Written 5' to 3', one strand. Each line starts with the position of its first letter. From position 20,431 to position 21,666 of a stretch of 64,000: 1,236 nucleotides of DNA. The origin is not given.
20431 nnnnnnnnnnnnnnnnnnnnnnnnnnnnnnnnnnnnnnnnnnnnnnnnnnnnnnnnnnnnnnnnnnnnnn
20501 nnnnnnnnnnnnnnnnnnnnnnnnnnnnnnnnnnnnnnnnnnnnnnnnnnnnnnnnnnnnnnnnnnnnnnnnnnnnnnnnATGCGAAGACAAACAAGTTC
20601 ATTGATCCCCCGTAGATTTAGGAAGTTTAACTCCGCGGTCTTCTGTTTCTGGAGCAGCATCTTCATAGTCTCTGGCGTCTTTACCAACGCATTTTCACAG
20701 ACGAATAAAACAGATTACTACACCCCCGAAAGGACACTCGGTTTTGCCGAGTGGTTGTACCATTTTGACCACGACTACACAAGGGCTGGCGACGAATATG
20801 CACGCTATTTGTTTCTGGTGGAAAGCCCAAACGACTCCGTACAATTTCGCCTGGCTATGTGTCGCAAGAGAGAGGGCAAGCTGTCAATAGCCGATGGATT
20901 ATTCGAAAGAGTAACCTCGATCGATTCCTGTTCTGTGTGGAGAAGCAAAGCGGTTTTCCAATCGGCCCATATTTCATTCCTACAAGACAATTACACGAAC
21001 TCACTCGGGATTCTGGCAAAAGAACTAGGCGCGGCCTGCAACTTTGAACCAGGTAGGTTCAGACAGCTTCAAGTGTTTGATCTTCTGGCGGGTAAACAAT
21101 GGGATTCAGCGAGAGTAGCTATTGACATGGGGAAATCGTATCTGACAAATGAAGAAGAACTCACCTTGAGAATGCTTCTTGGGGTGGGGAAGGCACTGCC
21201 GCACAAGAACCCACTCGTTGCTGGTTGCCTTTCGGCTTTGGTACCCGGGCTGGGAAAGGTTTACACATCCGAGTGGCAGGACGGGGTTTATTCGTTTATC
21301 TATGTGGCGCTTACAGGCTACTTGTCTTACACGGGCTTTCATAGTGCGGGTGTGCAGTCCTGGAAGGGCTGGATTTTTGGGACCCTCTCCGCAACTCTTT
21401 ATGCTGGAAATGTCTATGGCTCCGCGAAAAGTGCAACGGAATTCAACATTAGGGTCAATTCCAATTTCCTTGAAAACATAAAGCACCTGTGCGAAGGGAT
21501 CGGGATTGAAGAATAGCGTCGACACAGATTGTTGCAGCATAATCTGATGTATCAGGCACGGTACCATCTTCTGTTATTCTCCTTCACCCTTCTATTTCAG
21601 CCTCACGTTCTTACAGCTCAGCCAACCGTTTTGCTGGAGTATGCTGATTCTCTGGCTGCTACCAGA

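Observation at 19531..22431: Compact four-gene envelope cluster: LolA-like + secreted YidD-like + two paralogues sharing a C-terminal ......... membrane module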

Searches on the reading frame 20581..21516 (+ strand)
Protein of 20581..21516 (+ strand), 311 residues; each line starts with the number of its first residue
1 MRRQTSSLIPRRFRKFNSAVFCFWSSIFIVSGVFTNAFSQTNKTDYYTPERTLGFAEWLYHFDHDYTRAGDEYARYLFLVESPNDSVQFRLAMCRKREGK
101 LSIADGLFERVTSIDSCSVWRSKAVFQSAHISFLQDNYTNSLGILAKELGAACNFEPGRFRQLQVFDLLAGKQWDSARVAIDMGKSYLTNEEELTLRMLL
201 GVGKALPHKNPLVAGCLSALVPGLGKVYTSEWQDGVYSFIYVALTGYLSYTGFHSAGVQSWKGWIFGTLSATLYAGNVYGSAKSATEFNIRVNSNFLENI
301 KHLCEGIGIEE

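Call 3: search_protein_families(library=pfam, proteins=[window:20581-21516:+], max_evalue=1)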
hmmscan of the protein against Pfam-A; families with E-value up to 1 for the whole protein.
window:20581-21516:+ (311 aa): 1 family
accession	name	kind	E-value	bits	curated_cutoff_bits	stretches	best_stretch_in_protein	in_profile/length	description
PF18935.5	DUF5683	-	0.16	12.4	26.7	1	209-248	3-40/151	Family of unknown function (DUF5683)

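Call 4: search_protein_families(library=ncbifam, proteins=[window:20581-21516:+], max_evalue=1)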
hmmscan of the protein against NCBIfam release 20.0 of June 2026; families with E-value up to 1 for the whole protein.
window:20581-21516:+ (311 aa): 0 families

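Call 17: find_homologous_proteins(query=window:20581-21516:+)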
Query window:20581-21516:+ (311 aa): 17 proteins with E <= 0.001 among 1387 candidates.
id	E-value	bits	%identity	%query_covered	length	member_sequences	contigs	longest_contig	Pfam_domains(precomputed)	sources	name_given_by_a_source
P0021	5.2e-184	629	87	100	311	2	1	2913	-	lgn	-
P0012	5.4e-179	612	99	86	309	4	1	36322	-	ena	-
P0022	4.8e-111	389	58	96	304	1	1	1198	-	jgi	jgi:hypothetical protein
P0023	1.9e-96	341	52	97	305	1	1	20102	-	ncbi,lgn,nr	ncbi:MAG: hypothetical protein NTV54_08240 [Ignavibacteriales bacterium]|nr:hypothetical protein [Ig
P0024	2.1e-90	321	52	89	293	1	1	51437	-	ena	-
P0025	6.1e-62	228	40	96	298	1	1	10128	-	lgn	-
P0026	1.1e-59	220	43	87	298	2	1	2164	-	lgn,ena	-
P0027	5.0e-59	218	40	92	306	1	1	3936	-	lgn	-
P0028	1.2e-43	168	36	88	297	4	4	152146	PF12895.14,PF13432.13,PF07719.24,PF13174.13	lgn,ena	-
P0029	1.1e-32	132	35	78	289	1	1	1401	PF12895.14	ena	-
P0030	4.3e-22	97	30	83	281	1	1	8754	-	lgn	-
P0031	1.1e-21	95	29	88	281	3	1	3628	-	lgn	-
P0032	2.4e-21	94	29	88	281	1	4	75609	-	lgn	-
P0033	4.7e-18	84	56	26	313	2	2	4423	-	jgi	jgi:TM2 domain-containing membrane protein YozV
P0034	4.4e-12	64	42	27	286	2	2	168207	-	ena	-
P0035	1.8e-9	55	40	27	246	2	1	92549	-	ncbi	-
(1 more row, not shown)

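Call 19: find_encoding_contigs(protein=P0028, flank=6000, max_places=2)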
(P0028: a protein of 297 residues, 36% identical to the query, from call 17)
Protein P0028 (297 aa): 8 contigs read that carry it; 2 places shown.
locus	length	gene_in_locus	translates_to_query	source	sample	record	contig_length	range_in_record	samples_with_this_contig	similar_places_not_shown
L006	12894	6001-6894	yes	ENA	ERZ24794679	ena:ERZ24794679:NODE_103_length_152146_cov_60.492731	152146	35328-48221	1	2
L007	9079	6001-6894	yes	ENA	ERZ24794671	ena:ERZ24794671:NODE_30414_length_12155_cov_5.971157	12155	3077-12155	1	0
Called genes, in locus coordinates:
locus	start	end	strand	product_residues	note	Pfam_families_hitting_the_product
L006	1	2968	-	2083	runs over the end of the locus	PF01835:MG2 (faint), PF10342:Kre9_KNH (weak), PF00041:fn3 (weak), PF18884:TSP3_bac (weak), PF13205:Big_5, PF00404:Dockerin_1, PF00963:Cohesin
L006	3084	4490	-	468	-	PF03783:CsgG, PF17680:FlgO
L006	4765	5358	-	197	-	PF13580:SIS_2 (faint), PF01380:SIS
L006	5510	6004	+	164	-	PF01809:YidD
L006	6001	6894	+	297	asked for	PF12895:ANAPC3 (faint), PF07719:TPR_2 (faint), PF13432:TPR_16 (faint), PF13174:TPR_6 (weak)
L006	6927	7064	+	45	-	-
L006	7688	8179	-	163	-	PF26550:Tricorn_2nd, PF07676:PD40, PF00930:DPPIV_N (weak), PF26549:Tricorn_N, PF07676:PD40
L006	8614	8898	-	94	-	PF01548:DEDD_Tnp_IS110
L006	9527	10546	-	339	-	PF01408:GFO_IDH_MocA, PF22725:GFO_IDH_MocA_C3, PF02894:GFO_IDH_MocA_C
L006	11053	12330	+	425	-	PF01471:PG_binding_1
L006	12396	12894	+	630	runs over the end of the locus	PF00149:Metallophos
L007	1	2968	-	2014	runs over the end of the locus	?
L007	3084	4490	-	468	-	PF03783:CsgG, PF17680:FlgO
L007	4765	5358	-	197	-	PF13580:SIS_2 (faint), PF01380:SIS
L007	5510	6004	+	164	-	PF01809:YidD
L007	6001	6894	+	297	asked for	PF12895:ANAPC3 (faint), PF07719:TPR_2 (faint), PF13432:TPR_16 (faint), PF13174:TPR_6 (weak)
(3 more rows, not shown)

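Call 20: find_encoding_contigs(protein=P0032, flank=6000, max_places=2)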
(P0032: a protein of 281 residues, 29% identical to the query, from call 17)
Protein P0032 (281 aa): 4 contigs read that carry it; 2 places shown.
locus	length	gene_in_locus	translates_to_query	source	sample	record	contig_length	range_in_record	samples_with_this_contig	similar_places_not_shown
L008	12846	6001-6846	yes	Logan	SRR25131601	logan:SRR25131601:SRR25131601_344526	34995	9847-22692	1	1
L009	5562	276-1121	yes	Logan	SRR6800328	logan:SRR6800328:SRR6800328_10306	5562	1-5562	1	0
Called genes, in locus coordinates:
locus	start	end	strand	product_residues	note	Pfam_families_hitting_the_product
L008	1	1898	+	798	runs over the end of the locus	PF09976:TPR_21 (weak), PF13424:TPR_12 (faint), PF00515:TPR_1 (faint), PF07719:TPR_2 (faint), PF13174:TPR_6 (faint), PF13181:TPR_8 (faint), PF13428:TPR_14 (faint), PF13432:TPR_16 (weak), +1 more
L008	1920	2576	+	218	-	PF04326:SLFN_AlbA_2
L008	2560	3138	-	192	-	PF00588:SpoU_methylase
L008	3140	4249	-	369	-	PF21016:RlmN_N, PF04055:Radical_SAM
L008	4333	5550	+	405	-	PF02771:Acyl-CoA_dh_N, PF02770:Acyl-CoA_dh_M, PF00441:Acyl-CoA_dh_1, PF08028:Acyl-CoA_dh_2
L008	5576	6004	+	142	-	PF01809:YidD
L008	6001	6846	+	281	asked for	-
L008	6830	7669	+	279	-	-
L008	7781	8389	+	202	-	PF04011:LemA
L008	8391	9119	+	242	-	PF04536:TPM_phosphatase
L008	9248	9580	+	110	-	PF00037:Fer4 (weak), PF12797:Fer4_2 (faint), PF13237:Fer4_10 (faint), PF12800:Fer4_4 (faint), PF13183:Fer4_8 (faint), PF12838:Fer4_7 (weak), PF13187:Fer4_9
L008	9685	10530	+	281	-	PF00753:Lactamase_B, PF23023:Anti-Pycsar_Apyc1 (weak)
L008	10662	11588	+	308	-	PF08331:QueG_DUF1730, PF00037:Fer4 (faint), PF13237:Fer4_10 (faint), PF13484:Fer4_16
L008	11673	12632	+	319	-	PF01494:FAD_binding_3 (faint), PF01946:Thi4 (faint), PF00890:FAD_binding_2 (faint), PF01134:GIDA (faint), PF01266:DAO (faint), PF07992:Pyr_redox_2, PF13738:Pyr_redox_3, PF00070:Pyr_redox, +3 more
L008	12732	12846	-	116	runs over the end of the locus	PF19762:DUF6249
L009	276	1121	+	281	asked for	-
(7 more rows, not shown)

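Call 21: find_encoding_contigs(protein=P0034, flank=6000, max_places=2)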
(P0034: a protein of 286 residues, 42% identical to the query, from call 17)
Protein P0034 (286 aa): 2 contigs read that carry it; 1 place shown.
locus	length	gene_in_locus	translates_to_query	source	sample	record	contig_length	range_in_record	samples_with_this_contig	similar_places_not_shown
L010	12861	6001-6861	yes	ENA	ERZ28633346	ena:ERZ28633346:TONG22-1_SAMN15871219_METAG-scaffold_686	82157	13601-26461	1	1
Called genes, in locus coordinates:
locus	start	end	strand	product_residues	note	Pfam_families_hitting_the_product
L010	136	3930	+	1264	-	-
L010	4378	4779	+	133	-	PF05154:TM2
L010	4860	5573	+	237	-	-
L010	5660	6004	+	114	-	-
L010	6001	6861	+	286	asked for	-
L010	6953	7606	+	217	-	-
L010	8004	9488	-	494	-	PF00587:tRNA-synt_2b, PF03129:HGTP_anticodon, PF09180:ProRS-C_1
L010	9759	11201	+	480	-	-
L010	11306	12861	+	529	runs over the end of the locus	-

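Call 22: find_encoding_contigs(protein=P0035, flank=6000, max_places=2)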
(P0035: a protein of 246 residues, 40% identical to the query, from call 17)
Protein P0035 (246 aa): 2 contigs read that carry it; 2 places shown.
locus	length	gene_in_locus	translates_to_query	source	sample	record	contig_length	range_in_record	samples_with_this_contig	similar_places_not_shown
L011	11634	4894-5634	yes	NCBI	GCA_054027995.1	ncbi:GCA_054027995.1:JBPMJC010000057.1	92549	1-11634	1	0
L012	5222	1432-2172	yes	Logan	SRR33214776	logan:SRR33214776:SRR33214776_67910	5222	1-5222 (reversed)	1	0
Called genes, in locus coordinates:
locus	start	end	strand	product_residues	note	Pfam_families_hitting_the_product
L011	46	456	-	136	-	-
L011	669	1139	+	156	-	PF00571:CBS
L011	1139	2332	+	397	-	PF00999:Na_H_Exchanger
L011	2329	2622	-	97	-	PF01910:Thiamine_BP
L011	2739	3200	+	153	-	-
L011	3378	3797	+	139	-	-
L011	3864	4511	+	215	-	-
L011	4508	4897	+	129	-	PF01809:YidD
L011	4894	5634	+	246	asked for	-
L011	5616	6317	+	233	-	PF07719:TPR_2 (faint), PF13174:TPR_6 (faint), PF13414:TPR_11 (faint)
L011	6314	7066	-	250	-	-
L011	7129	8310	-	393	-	PF00512:HisKA (faint), PF02518:HATPase_c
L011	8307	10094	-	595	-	PF00664:ABC_membrane, PF02463:SMC_N, PF09818:ABC_ATPase (faint), PF00005:ABC_tran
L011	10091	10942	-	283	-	-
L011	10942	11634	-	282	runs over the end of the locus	PF01259:SAICAR_synt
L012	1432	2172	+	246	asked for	-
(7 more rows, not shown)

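Call 29: find_related_loci(query=A2, collection=genome_contigs, flank=7000)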
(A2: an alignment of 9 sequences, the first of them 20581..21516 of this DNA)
Query A2 (311 aa) in genome_contigs; peptide patterns used: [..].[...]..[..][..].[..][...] (x = any residue, [..] = any of these).
599 stretches matched a pattern (row limit reached: there are more); 575 encode a relative of the query (tblastn E <= 1e-3); the best 80 are kept; 80 distinct loci.
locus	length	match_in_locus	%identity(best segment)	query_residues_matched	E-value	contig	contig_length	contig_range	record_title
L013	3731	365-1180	41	39-311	2e-63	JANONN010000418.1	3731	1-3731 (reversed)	MAG: Ignavibacteriales bacterium isolate VAR_43_metabat_382 VAR_43_k141_1726927, whole genome shotgun sequence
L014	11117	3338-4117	34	43-305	7e-44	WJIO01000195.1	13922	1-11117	MAG: Candidatus Poribacteria bacterium isolate Bin_402 k141_2223787, whole genome shotgun sequence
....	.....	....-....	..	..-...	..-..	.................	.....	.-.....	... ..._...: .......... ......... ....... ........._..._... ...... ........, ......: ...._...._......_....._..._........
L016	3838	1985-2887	32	1-300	2e-42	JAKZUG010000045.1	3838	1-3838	MAG: Candidatus Poribacteria bacterium isolate Langseth_MAG_00079 Langseth_MAG_00079_000000000045, whole genome shotgun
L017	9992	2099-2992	33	4-300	2e-42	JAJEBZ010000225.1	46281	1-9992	MAG: Candidatus Poribacteria bacterium isolate jk18x9bins.65 k141_382075, whole genome shotgun sequence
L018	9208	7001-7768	35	45-301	3e-42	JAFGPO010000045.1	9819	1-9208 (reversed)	MAG: candidate division WOR-3 bacterium isolate Zod_Metabat.699 k87_4163983, whole genome shotgun sequence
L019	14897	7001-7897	32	3-300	7e-42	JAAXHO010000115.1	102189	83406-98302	MAG: Candidatus Poribacteria bacterium isolate Plut_88891 unfiltered_Plut_88891_genomic_contig_560195, whole genome shot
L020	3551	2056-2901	33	24-300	2e-41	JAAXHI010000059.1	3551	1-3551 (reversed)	MAG: Candidatus Poribacteria bacterium isolate Plut_88885 unfiltered_Plut_88885_genomic_contig_802256, whole genome shot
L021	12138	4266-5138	32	3-306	2e-41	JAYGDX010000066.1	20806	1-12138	MAG: Candidatus Poribacteria bacterium isolate OC6_3000m_MAG_233 OC6_3000m_contig_1242049, whole genome shotgun sequence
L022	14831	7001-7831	33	27-300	2e-41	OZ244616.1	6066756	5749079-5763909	MAG: Candidatus Poribacteria bacterium isolate e5250d40-67f0-410b-965f-0d198546f1b0 genome assembly, chromosome: 1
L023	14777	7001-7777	35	45-300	2e-41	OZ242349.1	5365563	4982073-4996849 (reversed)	MAG: Candidatus Poribacteria bacterium isolate e367748c-ea16-458c-b08a-e5b385d280ea genome assembly, chromosome: 1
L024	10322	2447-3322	31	12-300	1e-40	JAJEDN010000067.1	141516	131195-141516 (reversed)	MAG: Candidatus Poribacteria bacterium isolate p16x33bins.23 k141_1175035, whole genome shotgun sequence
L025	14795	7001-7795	34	39-300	5e-41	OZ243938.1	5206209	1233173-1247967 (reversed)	MAG: Candidatus Poribacteria bacterium isolate 1d27aecb-7b08-4092-90e4-ddfc7d8e693b genome assembly, chromosome: 1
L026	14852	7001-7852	35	24-300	8e-41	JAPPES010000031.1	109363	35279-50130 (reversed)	MAG: Candidatus Poribacteria bacterium isolate RHO1_bin_11 NODE_387_length_109363_cov_18.670619, whole genome shotgun se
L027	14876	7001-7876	32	12-300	2e-40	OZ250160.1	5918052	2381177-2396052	MAG: Candidatus Poribacteria bacterium isolate 8ae7ebc5-6e71-4186-9c0c-d873ebd224b0 genome assembly, chromosome: 1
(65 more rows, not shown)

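Call 49: predict_structure(alignment_id=A1)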
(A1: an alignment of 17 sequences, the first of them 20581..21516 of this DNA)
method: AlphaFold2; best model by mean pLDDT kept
length: 311 residues; sequences in the alignment: 17
mean_pLDDT: 87.4   pTM: 0.72
mean pLDDT of the five models: 87.4, 86.6, 86.4, 85.9, 85.3
residues with pLDDT >= 90: 223; 70-90: 47; 50-70: 27; < 50: 14
segments of 3 or more residues with pLDDT < 50: 36-43
pLDDT, mean of each block of 10 residues (from residue 1): 50 58 71 51 64 95 96 94 89 95 94 81 93 95 89 84 96 96 92 95 94 96 94 94 95 94 95 95 96 95 87 62
secondary structure, 60 per line:
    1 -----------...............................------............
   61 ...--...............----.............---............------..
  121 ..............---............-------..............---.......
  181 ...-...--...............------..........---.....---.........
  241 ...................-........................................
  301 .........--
elements in order: H12-42 H49-63 H66-80 H85-97 H101-112 H119-134 H138-149 H157-170 H174-183 H190-204 H211-220 H224-228 H232-259 H261-309

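Call 55: fold_search(model_id=the predicted structure, library=pdb)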
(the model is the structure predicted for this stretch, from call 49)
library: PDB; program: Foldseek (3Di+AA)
matches with E <= 10: 1394; with E <= 0.001: 0
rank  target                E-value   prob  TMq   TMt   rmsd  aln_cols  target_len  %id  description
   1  6swu_C                1.2e-03  1.00  0.36  0.39  22.0       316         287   15  Crystal structure of the TPR domain of KLC1 in complex with an engineered high-affinity cargo peptide. (released 2020-09-30)
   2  6swu_E                2.9e-03  1.00  0.37  0.40  17.2       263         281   16  Crystal structure of the TPR domain of KLC1 in complex with an engineered high-affinity cargo peptide. (released 2020-09-30)
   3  6swu_F                3.2e-03  1.00  0.37  0.40  17.2       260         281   16  Crystal structure of the TPR domain of KLC1 in complex with an engineered high-affinity cargo peptide. (released 2020-09-30)
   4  3nf1                  3.6e-03  1.00  0.36  0.39  23.2       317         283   15  Crystal structure of the TPR domain of kinesin light chain 1 (released 2011-05-25)
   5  6swu_B                4.6e-03  1.00  0.36  0.38  21.8       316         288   15  Crystal structure of the TPR domain of KLC1 in complex with an engineered high-affinity cargo peptide. (released 2020-09-30)
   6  6f9i_A                6.2e-03  1.00  0.36  0.42  19.8       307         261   13  Crystal structure of KLC2 bound to the second tryptophan-acidic motif peptide from calsyntenin-1 (released 2018-09-05)
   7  6swu_D                6.2e-03  1.00  0.36  0.38  22.0       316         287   15  Crystal structure of the TPR domain of KLC1 in complex with an engineered high-affinity cargo peptide. (released 2020-09-30)
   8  2ho1_B                7.7e-03  1.00  0.42  0.57  16.3       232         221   15  Functional Characterization of Pseudomonas Aeruginosa pilF (released 2006-07-25)
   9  9qhb                  9.1e-03  1.00  0.40  0.45  16.3       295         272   12  Crystal structure of 16-repeat CTPR protein with eliminated coordination sites (released 2025-10-22)
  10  6fv0_A                9.1e-03  1.00  0.34  0.38  16.2       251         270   14  Crystal structure of the TPR domain of KLC1 in complex with the C-terminal peptide of torsinA (released 2018-03-28)
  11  5oj8                  1.0e-02  1.00  0.36  0.50  17.2       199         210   16  Crystal structure of the KLC1-TPR domain ([A1-B5] fragment) (released 2017-10-11)
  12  8chy                  1.0e-02  1.00  0.41  0.46  17.9       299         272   11  Crystal structure of an 8-repeat consensus TPR superhelix with Zinc. (released 2024-02-21)
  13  3edt_B                1.0e-02  1.00  0.36  0.42  11.9       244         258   14  Crystal structure of the mutated S328N hKLC2 TPR domain (released 2009-02-10)
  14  3u4t_B                1.1e-02  1.00  0.40  0.47  16.7       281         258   14  Crystal Structure of the C-terminal part of the TPR repeat-containing protein Q11TI6_CYTH3 from Cytophaga hutchinsonii (released 2011-10-19)
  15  9qhc_B                1.3e-02  1.00  0.40  0.45  21.7       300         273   12  Crystal structure of 8-repeat CTPR protein with eliminated coordination sites (released 2025-10-22)
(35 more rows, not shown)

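Call 57: search_solved_structures(query=L010:4860-5573:+, max_evalue=10, show_alignments=1)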
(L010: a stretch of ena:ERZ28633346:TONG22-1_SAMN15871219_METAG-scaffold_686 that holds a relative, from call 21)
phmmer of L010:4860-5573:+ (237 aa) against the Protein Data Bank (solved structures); distinct sequences matched with E-value up to 10: 1.
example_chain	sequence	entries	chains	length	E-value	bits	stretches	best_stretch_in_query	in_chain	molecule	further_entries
5zy8_A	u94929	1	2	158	0.27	14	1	14-58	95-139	UPF0336 protein Rv0637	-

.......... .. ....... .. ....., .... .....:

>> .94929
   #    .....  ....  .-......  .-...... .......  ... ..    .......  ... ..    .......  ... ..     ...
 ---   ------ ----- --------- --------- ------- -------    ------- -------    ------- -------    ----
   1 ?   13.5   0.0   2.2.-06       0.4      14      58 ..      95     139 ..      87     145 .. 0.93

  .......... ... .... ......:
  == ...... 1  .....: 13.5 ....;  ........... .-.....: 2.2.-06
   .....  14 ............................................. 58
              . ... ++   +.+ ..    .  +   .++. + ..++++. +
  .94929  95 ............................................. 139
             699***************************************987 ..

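Call 67: search_protein_families(library=pfam, alignment_id=A1, max_evalue=0.1)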
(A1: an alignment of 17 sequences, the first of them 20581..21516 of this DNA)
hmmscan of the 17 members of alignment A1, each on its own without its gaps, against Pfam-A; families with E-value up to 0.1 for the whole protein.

A. member 1, window:20581-21516:+ (311 aa): 0 families

B. families by the number of members that match (of 17 scanned): 20 families
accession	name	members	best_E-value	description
PF13174.12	TPR_6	5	3.8e-12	Tetratricopeptide repeat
PF18935.5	DUF5683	4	0.0038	Family of unknown function (DUF5683)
PF07719.23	TPR_2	3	2.9e-07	Tetratricopeptide repeat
PF12895.13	ANAPC3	2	5e-07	Anaphase-promoting complex, cyclosome, subunit 3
PF13181.12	TPR_8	2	0.00047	Tetratricopeptide repeat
PF14559.12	TPR_19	2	0.0033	Tetratricopeptide repeat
PF13176.12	TPR_7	2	0.012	Tetratricopeptide repeat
PF13432.12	TPR_16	1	1.8e-05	Tetratricopeptide repeat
PF13424.12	TPR_12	1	8.6e-05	Tetratricopeptide repeat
PF21545.3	T7SS_EccA1_N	1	0.00013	T7SS, ESX-1 secretion system protein EccA1, N-terminal domain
PF00515.34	TPR_1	1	0.00031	Tetratricopeptide repeat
PF13428.12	TPR_14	1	0.00085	Tetratricopeptide repeat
PF05154.21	TM2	1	0.00095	TM2 domain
PF20382.3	DUF6677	1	0.0063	Family of unknown function (DUF6677)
PF10602.15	RPN7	1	0.012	26S proteasome subunit RPN7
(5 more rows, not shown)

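Call 80: search_protein_families(library=padloc, proteins=[window:20581-21516:+], max_evalue=0.01)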
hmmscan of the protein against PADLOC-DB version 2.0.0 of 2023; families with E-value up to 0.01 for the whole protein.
window:20581-21516:+ (311 aa): 0 families

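Call 102: search_dna_similar(query=window:20581-21516:+, collection=plasmids, mode=protein, max_evalue=0.001, max_rows=10)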
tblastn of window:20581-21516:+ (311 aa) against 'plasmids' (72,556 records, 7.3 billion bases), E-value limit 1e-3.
No match.

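Call 103: search_dna_similar(query=window:20581-21516:+, collection=phages, mode=protein, max_evalue=0.001, max_rows=10)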
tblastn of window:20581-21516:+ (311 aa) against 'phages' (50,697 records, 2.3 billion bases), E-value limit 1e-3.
No match.
